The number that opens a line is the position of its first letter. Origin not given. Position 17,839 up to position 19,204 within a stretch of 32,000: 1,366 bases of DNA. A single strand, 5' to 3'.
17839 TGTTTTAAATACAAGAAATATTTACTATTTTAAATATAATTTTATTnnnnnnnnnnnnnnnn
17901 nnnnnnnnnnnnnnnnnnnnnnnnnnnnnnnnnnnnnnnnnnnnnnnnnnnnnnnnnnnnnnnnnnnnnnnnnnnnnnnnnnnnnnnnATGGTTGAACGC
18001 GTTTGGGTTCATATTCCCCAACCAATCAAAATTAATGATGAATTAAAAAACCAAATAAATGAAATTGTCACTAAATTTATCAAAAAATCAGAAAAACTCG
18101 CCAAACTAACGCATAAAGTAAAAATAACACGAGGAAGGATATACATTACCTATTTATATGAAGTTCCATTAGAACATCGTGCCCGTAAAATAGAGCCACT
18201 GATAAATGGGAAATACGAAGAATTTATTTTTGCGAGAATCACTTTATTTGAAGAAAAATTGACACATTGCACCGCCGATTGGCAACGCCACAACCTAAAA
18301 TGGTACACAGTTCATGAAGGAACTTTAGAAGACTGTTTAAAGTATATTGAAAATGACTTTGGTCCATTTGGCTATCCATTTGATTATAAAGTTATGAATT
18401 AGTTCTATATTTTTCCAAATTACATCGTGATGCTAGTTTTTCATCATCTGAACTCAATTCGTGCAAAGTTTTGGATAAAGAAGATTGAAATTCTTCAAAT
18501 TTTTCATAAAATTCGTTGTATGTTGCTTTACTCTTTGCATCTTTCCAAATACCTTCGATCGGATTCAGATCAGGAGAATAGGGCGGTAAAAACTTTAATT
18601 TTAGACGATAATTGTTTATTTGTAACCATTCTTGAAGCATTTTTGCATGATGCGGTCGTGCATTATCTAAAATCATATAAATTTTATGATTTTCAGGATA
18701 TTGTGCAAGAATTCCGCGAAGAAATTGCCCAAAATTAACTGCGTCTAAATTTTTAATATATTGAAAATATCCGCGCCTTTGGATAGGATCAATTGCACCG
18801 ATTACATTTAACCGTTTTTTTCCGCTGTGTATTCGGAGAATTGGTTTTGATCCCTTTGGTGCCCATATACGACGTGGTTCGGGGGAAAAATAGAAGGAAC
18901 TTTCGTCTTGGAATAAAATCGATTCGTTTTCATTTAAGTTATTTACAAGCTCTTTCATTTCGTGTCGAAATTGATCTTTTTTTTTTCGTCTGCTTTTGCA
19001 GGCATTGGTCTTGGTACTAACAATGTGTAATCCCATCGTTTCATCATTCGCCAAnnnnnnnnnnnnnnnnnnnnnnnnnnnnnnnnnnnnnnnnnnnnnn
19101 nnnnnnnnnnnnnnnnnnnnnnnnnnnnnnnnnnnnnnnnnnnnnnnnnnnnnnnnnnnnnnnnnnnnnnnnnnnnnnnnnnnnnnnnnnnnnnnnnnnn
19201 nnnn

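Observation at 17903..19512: IS630 carrying a convergent DUF3024-like passenger gene inside its inverted ends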

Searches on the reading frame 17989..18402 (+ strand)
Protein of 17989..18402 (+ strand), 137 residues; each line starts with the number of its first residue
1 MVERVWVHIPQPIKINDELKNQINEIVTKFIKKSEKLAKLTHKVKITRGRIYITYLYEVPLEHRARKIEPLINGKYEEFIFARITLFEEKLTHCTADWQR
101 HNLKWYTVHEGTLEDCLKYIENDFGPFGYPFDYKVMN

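Call 4: search_protein_families(library=pfam, proteins=[window:17989-18402:+], max_evalue=1)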
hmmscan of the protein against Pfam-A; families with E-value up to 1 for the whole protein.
window:17989-18402:+ (137 aa): 1 family
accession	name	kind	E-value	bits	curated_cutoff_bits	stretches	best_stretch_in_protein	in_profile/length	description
PF11225.14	DUF3024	-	0.00023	21.7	24.9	1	21-123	7-105/112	Domain of unknown function (DUF3024)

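Call 10: find_homologous_proteins(query=window:17989-18402:+, max_evalue=0.01)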
Query window:17989-18402:+ (137 aa): 5 proteins with E <= 0.01 among 10 candidates. Only proteins of 75 to 240 residues were searched: fused or split forms outside these lengths cannot appear, so this answer is no evidence that the protein stands alone or is whole; lengths 'longer' or 'shorter' looks for them.
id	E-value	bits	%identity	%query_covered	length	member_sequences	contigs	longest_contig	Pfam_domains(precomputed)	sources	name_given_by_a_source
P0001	2.9e-89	314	100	100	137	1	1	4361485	-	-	-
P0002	2.2e-48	182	61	100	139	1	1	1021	-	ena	-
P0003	5.2e-48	180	100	56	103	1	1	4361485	-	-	-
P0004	5.9e-27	112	48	86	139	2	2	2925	-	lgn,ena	-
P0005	2.7e-20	91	47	71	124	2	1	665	-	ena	-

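Call 14: find_encoding_contigs(protein=P0004, flank=5000)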
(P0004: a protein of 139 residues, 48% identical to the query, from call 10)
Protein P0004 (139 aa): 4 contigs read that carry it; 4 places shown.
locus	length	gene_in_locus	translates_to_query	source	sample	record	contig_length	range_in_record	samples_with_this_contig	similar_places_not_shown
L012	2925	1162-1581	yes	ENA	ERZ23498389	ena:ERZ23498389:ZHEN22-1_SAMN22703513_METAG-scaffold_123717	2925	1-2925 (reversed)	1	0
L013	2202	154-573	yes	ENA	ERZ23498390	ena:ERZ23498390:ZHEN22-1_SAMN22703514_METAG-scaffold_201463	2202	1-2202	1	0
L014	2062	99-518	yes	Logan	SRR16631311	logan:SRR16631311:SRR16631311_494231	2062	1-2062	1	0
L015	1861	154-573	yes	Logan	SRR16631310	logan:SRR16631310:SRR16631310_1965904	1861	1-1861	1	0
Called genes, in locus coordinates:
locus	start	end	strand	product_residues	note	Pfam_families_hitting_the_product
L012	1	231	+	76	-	?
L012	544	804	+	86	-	-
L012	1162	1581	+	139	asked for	-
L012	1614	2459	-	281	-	-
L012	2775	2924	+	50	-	?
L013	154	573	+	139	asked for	-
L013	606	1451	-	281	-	-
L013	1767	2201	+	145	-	?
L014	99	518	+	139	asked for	-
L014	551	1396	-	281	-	-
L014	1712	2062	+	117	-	?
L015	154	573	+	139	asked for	-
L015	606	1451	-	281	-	-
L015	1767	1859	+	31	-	?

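Call 15: find_encoding_contigs(protein=P0002, flank=5000)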
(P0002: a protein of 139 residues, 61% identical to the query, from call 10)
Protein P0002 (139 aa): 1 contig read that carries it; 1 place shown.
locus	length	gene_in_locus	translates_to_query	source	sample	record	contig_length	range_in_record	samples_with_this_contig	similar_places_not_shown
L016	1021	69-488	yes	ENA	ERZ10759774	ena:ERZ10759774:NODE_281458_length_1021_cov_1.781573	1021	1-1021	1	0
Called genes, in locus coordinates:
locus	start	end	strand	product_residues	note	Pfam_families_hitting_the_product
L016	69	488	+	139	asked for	-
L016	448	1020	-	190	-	?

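Call 16: search_protein_families(library=pfam, proteins=[L016:448-1020:-, L012:1614-2459:-, L012:544-804:+, P0002, P0004], max_evalue=0.1)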
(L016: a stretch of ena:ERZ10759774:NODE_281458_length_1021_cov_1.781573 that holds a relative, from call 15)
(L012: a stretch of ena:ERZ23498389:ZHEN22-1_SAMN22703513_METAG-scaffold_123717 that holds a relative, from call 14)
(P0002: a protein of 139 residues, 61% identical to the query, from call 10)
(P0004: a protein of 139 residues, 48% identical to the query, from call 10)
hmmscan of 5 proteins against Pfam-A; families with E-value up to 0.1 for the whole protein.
L016:448-1020:- (190 aa): 2 families
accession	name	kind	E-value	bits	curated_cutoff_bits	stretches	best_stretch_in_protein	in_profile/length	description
PF13358.12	DDE_3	-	4.9e-36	124.2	28.6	1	8-146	2-140/146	DDE superfamily endonuclease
PF03184.25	DDE_1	-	0.029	14.4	22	1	82-137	73-128/177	DDE superfamily endonuclease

L012:1614-2459:- (281 aa): 2 families
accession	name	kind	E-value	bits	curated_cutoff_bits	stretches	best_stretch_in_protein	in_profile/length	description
PF03130.22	HEAT_PBS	-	0.0037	18.1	20.9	0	79-99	6-26/27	PBS lyase HEAT-like repeat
PF13646.12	HEAT_2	-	0.021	15.5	27.7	0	57-99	29-72/88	HEAT repeats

L012:544-804:+ (86 aa): 1 family
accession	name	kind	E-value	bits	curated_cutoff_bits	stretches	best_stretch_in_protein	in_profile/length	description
PF09947.15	DUF2180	-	0.0061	17.1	22.2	1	1-25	1-29/68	Uncharacterized protein conserved in archaea (DUF2180)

P0002 (139 aa): 2 families
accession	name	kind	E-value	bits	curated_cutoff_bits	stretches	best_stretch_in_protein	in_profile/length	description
PF11225.14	DUF3024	-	0.00011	22.8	24.9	1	75-124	54-106/112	Domain of unknown function (DUF3024)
PF10388.15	YkuI_C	-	0.023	15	26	1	19-114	7-101/166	EAL-domain associated signalling protein domain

P0004 (139 aa): 0 families

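Call 25: search_protein_representatives(protein=window:17989-18402:+)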
Query: 137 residues. Proteins with E-value up to 0.001 (for the whole library): 47; up to 1e-10: 29; up to 1e-30: 2. The best 47 are listed.
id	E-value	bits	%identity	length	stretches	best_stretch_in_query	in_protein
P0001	9.4e-90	314.0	100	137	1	1-137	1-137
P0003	1.7e-48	180.3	99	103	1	60-137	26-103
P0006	3.1e-30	121.1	43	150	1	1-132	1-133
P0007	6.0e-23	97.5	40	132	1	4-124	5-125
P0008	1.1e-21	93.5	42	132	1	6-122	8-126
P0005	8.5e-21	90.5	46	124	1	29-127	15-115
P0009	2.4e-19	85.8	37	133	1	3-127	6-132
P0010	3.6e-19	85.2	40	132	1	5-122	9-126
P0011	2.1e-18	82.8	43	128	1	5-121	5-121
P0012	6.0e-17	78.1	38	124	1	5-121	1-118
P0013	7.9e-17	77.7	41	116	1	5-124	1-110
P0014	2.2e-16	76.2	36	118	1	12-122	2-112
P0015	3.9e-16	75.4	48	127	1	40-123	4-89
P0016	1.6e-15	73.5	32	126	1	6-121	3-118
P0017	5.7e-15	71.6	37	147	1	3-122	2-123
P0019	3.7e-14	69.0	33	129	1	11-132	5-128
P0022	9.8e-14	67.6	34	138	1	10-131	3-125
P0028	2.4e-12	63.1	36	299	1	16-124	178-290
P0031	4.3e-11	59.1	36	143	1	4-123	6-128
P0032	4.1e-10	55.9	34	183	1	24-125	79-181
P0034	1.8e-09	53.8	33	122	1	11-119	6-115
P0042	7.8e-07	45.3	34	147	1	20-113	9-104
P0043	3.2e-06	43.3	33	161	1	21-121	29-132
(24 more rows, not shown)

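Call 27: search_protein_families(library=pfam, proteins=[P0028, P0032, P0006, P0007, P0017, P0043, P0042, P0031], max_evalue=0.1)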
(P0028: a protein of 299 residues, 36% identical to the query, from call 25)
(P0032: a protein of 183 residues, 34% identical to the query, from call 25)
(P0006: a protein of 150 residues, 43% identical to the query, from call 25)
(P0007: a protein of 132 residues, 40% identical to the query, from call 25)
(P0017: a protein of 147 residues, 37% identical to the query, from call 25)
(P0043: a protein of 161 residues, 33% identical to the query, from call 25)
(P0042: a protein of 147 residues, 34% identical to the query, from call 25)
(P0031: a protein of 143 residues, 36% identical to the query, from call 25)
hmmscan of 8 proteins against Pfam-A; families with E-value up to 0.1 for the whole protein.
P0028 (299 aa): 1 family
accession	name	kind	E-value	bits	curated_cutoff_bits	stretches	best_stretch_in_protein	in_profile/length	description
PF11225.14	DUF3024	-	0.0038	17.8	24.9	1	238-291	51-107/112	Domain of unknown function (DUF3024)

P0032 (183 aa): 1 family
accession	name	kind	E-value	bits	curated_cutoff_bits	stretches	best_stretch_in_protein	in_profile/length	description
PF12627.12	PolyA_pol_RNAbd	-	0.0048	17.1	22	1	79-111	6-38/64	Probable RNA and SrmB- binding site of polymerase A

P0006 (150 aa): 1 family
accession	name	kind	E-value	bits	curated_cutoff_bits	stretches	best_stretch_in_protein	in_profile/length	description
PF11225.14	DUF3024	-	0.0025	18.4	24.9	1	77-127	55-108/112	Domain of unknown function (DUF3024)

P0007 (132 aa): 1 family
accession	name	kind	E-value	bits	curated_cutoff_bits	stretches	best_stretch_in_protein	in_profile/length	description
PF11225.14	DUF3024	-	1.9e-05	25.3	24.9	1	47-127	35-109/112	Domain of unknown function (DUF3024)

P0017 (147 aa): 0 families

P0043 (161 aa): 0 families

P0042 (147 aa): 0 families

P0031 (143 aa): 1 family
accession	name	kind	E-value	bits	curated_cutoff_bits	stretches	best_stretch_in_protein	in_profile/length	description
PF11225.14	DUF3024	-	0.00016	22.3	24.9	1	78-132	51-111/112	Domain of unknown function (DUF3024)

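Call 29: find_encoding_contigs(protein=P0006, flank=4000, max_places=4)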
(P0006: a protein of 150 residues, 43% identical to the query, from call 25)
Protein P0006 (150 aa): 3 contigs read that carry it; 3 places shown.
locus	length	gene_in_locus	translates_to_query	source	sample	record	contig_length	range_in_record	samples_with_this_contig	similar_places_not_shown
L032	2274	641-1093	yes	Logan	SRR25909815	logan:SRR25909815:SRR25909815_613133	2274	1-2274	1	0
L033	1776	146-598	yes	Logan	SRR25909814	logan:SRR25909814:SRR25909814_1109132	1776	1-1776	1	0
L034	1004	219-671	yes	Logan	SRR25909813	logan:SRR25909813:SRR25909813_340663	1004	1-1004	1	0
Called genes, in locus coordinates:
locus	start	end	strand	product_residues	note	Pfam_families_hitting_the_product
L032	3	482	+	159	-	?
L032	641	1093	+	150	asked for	-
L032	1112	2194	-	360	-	PF13384:HTH_23 (weak), PF13518:HTH_28 (weak), PF13551:HTH_29 (faint), PF13565:HTH_32, PF13592:HTH_33, PF13358:DDE_3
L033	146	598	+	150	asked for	-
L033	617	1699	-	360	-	PF13384:HTH_23 (weak), PF13518:HTH_28 (weak), PF13551:HTH_29 (faint), PF13565:HTH_32, PF13592:HTH_33, PF13358:DDE_3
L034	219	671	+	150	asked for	-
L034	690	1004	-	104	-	?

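Call 30: find_encoding_contigs(protein=P0013, flank=4000, max_places=4)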
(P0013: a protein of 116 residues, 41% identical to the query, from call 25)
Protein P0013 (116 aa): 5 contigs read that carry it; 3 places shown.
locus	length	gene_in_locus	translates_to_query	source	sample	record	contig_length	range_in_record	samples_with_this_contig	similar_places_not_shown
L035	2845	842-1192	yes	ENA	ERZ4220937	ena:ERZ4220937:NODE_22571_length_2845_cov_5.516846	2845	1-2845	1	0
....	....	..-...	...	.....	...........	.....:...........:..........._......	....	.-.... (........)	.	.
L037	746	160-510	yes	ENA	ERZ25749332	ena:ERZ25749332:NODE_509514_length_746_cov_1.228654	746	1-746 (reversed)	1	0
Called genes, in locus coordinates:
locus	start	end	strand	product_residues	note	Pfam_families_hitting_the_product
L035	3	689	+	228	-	?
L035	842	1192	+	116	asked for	-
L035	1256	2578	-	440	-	PF07592:DDE_Tnp_ISAZ013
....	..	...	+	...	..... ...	-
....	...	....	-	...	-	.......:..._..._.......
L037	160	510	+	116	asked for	-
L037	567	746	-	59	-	?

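Call 31: find_encoding_contigs(protein=P0007, flank=4000, max_places=4)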
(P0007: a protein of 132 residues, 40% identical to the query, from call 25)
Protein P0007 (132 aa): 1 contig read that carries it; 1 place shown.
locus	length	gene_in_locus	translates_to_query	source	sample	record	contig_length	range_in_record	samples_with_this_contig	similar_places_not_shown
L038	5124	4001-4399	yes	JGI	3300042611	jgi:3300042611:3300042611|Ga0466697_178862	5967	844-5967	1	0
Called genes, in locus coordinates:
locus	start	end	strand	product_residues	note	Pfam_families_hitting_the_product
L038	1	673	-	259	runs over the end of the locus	PF02463:SMC_N (weak), PF00005:ABC_tran, PF13304:AAA_21 (weak)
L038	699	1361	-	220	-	PF00528:BPD_transp_1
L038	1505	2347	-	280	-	PF00497:SBP_bac_3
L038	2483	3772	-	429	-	PF01053:Cys_Met_Meta_PP, PF01041:DegT_DnrJ_EryC1 (faint)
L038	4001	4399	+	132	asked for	PF11225:DUF3024 (faint)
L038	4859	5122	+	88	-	?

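Call 44: find_encoding_contigs(protein=P0022, flank=4000, max_places=4)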
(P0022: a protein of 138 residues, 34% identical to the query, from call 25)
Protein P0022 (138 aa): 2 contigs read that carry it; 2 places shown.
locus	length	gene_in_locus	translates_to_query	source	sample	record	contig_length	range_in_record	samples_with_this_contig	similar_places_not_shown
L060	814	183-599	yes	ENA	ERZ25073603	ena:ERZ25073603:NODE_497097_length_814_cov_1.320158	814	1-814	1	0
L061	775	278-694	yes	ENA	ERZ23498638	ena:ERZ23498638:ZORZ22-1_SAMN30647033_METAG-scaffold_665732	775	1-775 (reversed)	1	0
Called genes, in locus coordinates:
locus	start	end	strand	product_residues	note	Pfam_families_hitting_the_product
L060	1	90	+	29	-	?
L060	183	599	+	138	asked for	-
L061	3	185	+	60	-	?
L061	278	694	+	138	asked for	-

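Call 46: search_protein_families(library=phrogs, proteins=[P0001, P0002, P0006, P0013, P0007, P0010], max_evalue=0.1)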
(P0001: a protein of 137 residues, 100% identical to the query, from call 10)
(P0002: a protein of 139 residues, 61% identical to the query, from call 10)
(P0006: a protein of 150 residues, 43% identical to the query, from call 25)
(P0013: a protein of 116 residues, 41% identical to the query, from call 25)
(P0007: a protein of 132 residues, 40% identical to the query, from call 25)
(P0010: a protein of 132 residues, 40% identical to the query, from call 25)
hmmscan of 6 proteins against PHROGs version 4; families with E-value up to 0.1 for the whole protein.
P0001 (137 aa): 2 families
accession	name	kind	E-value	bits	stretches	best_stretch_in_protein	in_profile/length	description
phrog_13041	-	transcription regulation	0.0063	17.8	1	12-58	45-91/94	transcriptional regulator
phrog_11711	-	unknown function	0.023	16.4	0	52-85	6-39/62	-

P0002 (139 aa): 1 family
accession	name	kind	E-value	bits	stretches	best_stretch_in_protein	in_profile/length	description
phrog_4078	-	unknown function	0.011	16.9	1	94-126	8-41/70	-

P0006 (150 aa): 0 families

P0013 (116 aa): 0 families

P0007 (132 aa): 0 families

P0010 (132 aa): 0 families

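Call 47: search_protein_families(library=padloc, proteins=[P0001, P0002, P0006, P0013, P0007, P0010], max_evalue=0.1)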
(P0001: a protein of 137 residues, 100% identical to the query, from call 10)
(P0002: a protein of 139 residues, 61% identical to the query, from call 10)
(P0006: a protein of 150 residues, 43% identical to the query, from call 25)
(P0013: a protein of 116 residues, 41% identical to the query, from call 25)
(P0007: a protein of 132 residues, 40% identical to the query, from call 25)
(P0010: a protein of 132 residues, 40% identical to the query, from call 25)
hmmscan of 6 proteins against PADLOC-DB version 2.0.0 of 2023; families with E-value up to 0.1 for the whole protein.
P0001 (137 aa): 1 family
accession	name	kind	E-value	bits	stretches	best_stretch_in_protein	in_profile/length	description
PDLC05018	PDC-S43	-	0.018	13.2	1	19-123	7-108/115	-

P0002 (139 aa): 1 family
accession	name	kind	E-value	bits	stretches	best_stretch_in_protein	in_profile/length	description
PDLC05018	PDC-S43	-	0.0075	14.4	1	56-124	45-109/115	-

P0006 (150 aa): 0 families

P0013 (116 aa): 0 families

P0007 (132 aa): 0 families

P0010 (132 aa): 0 families

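Call 51: find_encoding_contigs(protein=P0034, flank=4000, max_places=4)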
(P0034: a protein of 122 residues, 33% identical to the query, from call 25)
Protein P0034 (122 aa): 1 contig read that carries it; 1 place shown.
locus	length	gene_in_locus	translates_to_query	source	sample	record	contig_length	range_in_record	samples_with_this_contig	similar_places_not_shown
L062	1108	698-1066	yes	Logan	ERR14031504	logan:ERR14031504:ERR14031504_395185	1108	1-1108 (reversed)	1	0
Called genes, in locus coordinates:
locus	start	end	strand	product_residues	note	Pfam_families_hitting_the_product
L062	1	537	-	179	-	?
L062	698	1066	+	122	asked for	-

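Call 52: find_encoding_contigs(protein=P0019, flank=4000, max_places=4)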
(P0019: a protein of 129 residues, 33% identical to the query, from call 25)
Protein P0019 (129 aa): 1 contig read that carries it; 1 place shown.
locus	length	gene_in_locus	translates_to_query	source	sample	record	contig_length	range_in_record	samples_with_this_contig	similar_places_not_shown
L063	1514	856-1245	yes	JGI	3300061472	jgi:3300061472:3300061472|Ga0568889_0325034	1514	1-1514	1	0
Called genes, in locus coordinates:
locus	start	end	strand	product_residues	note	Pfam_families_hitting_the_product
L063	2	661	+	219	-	?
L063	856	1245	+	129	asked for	-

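Call 53: find_encoding_contigs(protein=P0017, flank=4000, max_places=4)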
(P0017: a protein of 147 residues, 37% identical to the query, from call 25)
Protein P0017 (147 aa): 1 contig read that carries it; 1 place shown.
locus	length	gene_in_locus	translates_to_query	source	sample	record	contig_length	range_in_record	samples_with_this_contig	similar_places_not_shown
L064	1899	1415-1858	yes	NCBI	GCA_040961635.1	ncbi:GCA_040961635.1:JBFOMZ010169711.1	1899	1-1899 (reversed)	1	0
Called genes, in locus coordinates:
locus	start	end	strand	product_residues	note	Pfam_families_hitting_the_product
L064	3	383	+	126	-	?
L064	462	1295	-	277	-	PF17957:Big_7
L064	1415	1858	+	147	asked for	-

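Call 55: find_related_loci(query=A4, collection=metagenome_contigs, flank=4000)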
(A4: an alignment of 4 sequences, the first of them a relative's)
Query A4 (137 aa) in metagenome_contigs; peptide patterns used: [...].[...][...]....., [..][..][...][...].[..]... (x = any residue, [..] = any of these).
63 stretches matched a pattern; 1 encode a relative of the query (tblastn E <= 1e-3); 1 distinct loci.
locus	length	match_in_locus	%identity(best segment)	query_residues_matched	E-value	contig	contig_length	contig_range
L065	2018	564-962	44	1-132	5e-38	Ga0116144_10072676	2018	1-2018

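Call 72: find_homologous_proteins(query=L032:1112-2194:-, max_evalue=1e-20)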
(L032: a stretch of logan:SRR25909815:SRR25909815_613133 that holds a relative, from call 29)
Query L032:1112-2194:- (360 aa): 69 proteins with E <= 1e-20 among 1193 candidates. Only proteins of 198 to 630 residues were searched: fused or split forms outside these lengths cannot appear, so this answer is no evidence that the protein stands alone or is whole; lengths 'longer' or 'shorter' looks for them.
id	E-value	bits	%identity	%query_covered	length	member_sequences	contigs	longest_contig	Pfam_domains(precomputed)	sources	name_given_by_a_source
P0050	1.0e-235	800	96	100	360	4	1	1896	PF13384.13,PF13551.13,PF13518.13,PF13592.13,PF13565.13,PF13358.13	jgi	-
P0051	3.7e-197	673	81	99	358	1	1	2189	PF13592.13,PF13565.13,PF13358.13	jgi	jgi:transposase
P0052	4.9e-116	406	54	98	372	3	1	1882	PF13384.13,PF13551.13,PF13518.13,PF13592.13,PF13565.13,PF13358.13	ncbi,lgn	-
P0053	7.1e-40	155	43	49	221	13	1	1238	PF13358.13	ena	-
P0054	2.1e-37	147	39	47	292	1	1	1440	PF13358.13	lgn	-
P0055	6.6e-35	139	28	89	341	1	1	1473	PF03184.26,PF13551.13,PF13592.13,PF13565.13,PF13358.13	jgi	jgi:transposase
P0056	1.7e-34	138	31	84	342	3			PF13384.13,PF13551.13,PF13518.13,PF13592.13,PF06056.19,PF13565.13,PF13358.13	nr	nr:IS630 family transposase [Planococcus lenghuensis]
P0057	1.3e-33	135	30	91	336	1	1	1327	PF13384.13,PF13551.13,PF13518.13,PF13592.13,PF13565.13,PF13358.13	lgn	-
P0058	2.3e-31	127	30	89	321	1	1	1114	PF13384.13,PF13551.13,PF13011.12,PF13518.13,PF13592.13,PF13565.13,PF13358.13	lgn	-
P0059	3.7e-31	127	29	94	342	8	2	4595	PF13384.13,PF13551.13,PF13518.13,PF13592.13,PF13565.13,PF13358.13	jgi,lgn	jgi:transposase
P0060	5.1e-30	123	30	89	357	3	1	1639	PF13384.13,PF13551.13,PF13518.13,PF13592.13,PF13565.13,PF13358.13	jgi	jgi:transposase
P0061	5.6e-30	123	32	72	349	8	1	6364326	PF13592.13,PF06056.19,PF13565.13,PF13358.13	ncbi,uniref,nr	ncbi:IS630 family transposase [Clostridium manihotivorum]|uniref:IS630 family transposase n=1 Tax=Cl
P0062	6.1e-30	123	28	87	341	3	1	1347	PF13384.13,PF03184.26,PF13551.13,PF13518.13,PF13592.13,PF13565.13,PF13358.13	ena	-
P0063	6.2e-30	123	28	89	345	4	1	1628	PF13384.13,PF13518.13,PF13592.13,PF06056.19,PF13565.13,PF13358.13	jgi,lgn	jgi:transposase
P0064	9.0e-30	122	32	84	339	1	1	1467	PF13551.13,PF13592.13,PF13565.13,PF13358.13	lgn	-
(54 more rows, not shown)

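Call 73: find_encoding_contigs(protein=P0052, flank=3000, max_places=4)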
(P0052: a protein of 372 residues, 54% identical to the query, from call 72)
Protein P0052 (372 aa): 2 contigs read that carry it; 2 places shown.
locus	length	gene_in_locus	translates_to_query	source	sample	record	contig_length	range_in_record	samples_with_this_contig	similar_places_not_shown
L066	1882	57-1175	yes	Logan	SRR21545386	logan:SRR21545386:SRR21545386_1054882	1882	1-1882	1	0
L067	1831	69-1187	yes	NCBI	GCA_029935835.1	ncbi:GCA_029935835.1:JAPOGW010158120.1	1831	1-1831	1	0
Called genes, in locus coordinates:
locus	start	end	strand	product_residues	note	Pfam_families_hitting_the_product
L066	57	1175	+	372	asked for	PF13384:HTH_23, PF13518:HTH_28 (weak), PF13551:HTH_29 (weak), PF13565:HTH_32, PF13592:HTH_33, PF13358:DDE_3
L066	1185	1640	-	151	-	-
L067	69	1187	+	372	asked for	PF13384:HTH_23, PF13518:HTH_28 (weak), PF13551:HTH_29 (weak), PF13565:HTH_32, PF13592:HTH_33, PF13358:DDE_3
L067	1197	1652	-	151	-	-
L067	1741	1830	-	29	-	?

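Call 74: find_encoding_contigs(protein=P0051, flank=3000, max_places=4)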
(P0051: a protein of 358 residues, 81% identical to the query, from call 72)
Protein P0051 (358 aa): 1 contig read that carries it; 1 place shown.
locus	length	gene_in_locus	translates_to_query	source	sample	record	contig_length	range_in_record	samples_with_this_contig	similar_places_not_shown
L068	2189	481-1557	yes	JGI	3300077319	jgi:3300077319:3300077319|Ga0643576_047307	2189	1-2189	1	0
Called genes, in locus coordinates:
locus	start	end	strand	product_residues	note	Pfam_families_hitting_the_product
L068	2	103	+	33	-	?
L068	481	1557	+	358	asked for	PF13565:HTH_32, PF13592:HTH_33, PF13358:DDE_3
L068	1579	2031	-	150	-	-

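Call 95: search_protein_families(library=pfam, proteins=[L065:2-397:+, L032:3-482:+, L035:3-689:+, L068:2-103:+], max_evalue=0.01)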
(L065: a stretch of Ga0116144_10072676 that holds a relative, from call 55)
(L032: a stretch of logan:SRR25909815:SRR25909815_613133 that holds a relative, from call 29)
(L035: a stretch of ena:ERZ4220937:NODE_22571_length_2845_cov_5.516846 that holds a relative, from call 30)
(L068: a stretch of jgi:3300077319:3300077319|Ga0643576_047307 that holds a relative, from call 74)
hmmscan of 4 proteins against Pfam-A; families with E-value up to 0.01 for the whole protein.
L065:2-397:+ (131 aa): 5 families
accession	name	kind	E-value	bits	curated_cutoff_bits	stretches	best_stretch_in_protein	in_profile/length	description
PF00071.28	Ras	-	3.2e-25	89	21.6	1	1-102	60-161/162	Ras family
PF08477.19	Roc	-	8.8e-06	26.4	27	1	1-55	68-119/119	Ras of Complex, Roc, domain of DAPkinase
PF24460.1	DUF7575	-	1.2e-05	25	28.5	1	107-129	4-26/28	Domain of unknown function (DUF7575)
PF12773.13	DZR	-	0.0006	20.4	27.3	1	109-128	1-20/45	Double zinc ribbon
PF13248.11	Zn_ribbon_3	-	0.0028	17.5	27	1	107-130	3-26/26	zinc-ribbon domain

L032:3-482:+ (159 aa): 0 families

L035:3-689:+ (228 aa): 0 families

L068:2-103:+ (33 aa): 0 families

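Call 96: search_dna_similar(query=P0001, collection=plasmids, mode=protein, max_evalue=0.001, max_rows=15)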
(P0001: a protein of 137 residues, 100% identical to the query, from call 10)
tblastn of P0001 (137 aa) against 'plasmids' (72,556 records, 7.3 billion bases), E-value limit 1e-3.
No match.

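Call 97: search_dna_similar(query=P0001, collection=phages, mode=protein, max_evalue=0.001, max_rows=15)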
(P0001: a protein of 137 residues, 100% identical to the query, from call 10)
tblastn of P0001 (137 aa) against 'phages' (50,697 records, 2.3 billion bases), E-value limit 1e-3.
No match.

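Call 100: search_protein_families(library=ncbifam, proteins=[P0001, P0006, P0013, P0007, L035:1256-2578:-], max_evalue=0.01)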
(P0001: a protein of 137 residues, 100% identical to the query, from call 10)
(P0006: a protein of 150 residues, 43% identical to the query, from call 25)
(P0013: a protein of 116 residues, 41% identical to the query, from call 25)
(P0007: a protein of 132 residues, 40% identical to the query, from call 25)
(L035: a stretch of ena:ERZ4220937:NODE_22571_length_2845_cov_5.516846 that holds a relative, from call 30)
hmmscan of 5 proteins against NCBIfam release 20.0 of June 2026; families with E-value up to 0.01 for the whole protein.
P0001 (137 aa): 0 families

P0006 (150 aa): 0 families

P0013 (116 aa): 0 families

P0007 (132 aa): 0 families

L035:1256-2578:- (440 aa): 2 families
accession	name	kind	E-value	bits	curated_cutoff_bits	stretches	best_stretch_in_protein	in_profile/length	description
NF033519.0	transpos_ISAzo13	equivalog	1.5e-129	432.4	200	1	56-435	3-387/387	ISAzo13 family transposase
NF033545.0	transpos_IS630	equivalog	5.1e-06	26.1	100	1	78-384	16-291/299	IS630 family transposase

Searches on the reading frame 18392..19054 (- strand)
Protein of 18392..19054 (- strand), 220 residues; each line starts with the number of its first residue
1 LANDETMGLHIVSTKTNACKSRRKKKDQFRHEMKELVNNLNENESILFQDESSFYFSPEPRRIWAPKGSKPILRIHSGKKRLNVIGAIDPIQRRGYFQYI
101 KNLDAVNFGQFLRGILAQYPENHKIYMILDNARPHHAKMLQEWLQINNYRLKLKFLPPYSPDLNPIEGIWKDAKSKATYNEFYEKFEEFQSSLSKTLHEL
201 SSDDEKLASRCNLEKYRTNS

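Call 4: search_protein_families(library=pfam, proteins=[window:18392-19054:-], max_evalue=1)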
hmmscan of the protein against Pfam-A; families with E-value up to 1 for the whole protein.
window:18392-19054:- (220 aa): 3 families
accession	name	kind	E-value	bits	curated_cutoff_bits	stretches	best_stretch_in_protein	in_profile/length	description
PF13358.12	DDE_3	-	2.1e-34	118.9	28.6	1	46-189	2-145/146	DDE superfamily endonuclease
PF03184.25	DDE_1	-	0.089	12.8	22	1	120-176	73-129/177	DDE superfamily endonuclease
PF03127.19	GAT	-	0.095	13.4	31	1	172-208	19-55/77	GAT domain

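Call 100: search_protein_families(library=ncbifam, proteins=[window:18392-19054:-], max_evalue=0.01)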
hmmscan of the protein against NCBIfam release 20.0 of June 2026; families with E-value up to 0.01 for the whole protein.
window:18392-19054:- (220 aa): 2 families
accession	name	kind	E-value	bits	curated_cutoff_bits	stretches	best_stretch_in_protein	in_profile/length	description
NF033545.0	transpos_IS630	equivalog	2.3e-41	142.2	100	1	15-200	116-298/299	IS630 family transposase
NF033577.2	transpos_IS481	equivalog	0.00022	20.8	224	1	79-198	145-264/284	IS481 family transposase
